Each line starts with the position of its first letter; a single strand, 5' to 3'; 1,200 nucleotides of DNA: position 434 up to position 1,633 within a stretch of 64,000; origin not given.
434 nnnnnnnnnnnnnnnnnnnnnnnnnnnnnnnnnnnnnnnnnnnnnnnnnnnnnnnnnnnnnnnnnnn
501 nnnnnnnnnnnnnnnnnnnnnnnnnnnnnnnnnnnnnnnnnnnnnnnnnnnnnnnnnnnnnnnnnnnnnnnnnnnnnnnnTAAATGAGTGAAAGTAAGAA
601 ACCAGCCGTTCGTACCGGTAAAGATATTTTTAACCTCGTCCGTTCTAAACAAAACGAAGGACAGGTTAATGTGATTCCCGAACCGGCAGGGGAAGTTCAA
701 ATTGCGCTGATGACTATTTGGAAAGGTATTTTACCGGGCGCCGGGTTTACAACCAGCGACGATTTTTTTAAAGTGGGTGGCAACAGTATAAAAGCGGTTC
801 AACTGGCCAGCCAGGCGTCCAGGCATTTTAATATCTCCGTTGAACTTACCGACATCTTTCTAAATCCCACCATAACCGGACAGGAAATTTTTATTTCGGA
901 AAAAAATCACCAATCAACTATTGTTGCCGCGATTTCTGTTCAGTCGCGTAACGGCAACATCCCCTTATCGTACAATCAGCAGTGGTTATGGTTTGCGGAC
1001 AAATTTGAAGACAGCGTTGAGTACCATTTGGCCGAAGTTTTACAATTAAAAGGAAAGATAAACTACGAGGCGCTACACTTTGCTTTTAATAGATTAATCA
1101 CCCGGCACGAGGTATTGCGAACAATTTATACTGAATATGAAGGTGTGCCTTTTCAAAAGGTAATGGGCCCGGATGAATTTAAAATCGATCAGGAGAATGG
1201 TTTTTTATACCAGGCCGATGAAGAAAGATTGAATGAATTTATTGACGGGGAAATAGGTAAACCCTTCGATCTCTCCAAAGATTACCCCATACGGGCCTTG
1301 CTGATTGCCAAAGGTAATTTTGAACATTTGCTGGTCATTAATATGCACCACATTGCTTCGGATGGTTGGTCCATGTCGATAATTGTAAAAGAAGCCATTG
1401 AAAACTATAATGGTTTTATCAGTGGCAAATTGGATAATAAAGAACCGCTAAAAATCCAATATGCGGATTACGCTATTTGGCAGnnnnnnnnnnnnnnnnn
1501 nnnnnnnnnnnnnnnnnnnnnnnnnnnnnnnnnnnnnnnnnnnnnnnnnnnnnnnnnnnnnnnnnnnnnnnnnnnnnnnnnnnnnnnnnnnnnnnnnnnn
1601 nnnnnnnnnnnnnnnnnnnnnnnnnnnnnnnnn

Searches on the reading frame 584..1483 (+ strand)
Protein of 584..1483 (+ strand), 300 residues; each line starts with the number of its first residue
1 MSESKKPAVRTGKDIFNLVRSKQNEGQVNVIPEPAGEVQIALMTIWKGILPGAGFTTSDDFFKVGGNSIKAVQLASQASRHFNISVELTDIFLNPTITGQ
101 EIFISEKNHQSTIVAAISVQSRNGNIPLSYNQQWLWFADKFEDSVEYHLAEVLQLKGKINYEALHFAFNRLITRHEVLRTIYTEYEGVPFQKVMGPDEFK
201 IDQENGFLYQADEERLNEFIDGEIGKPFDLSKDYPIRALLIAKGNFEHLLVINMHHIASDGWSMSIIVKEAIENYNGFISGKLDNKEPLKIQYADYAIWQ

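Call 36: search_protein_families(library=ncbifam, proteins=[window:584-1483:+], max_evalue=0.01)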
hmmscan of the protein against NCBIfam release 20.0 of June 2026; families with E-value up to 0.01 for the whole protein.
window:584-1483:+ (300 aa): 6 families
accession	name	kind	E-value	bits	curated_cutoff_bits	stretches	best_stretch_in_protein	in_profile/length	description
NF004282.0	PRK05691.1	subfamily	1.5e-48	163.9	4090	1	33-300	1634-1906/4334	non-ribosomal peptide synthase/polyketide synthase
NF047350.1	aureusi_NRPS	equivalog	1.1e-22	78.9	2500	1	33-299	904-1156/2373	aureusimine non-ribosomal peptide synthetase AusA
NF038078.1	NRPS_MxcG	equivalog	8.8e-18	63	2300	2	124-283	3-163/1442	myxochelin non-ribosomal peptide synthetase MxcG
TIGR03443.1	alpha_am_amid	equivalog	4.2e-08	31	1030.1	1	32-111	843-924/1390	L-aminoadipate-semialdehyde dehydrogenase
NF041803.1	NRPS_SolG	exception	8.7e-08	30.2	2200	1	33-98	1085-1149/1163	solanimycin non-ribosomal peptide synthetase SolG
NF007605.2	PRK10252.1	equivalog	2.7e-07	28.5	2400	1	32-104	971-1041/1292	enterobactin non-ribosomal peptide synthetase EntF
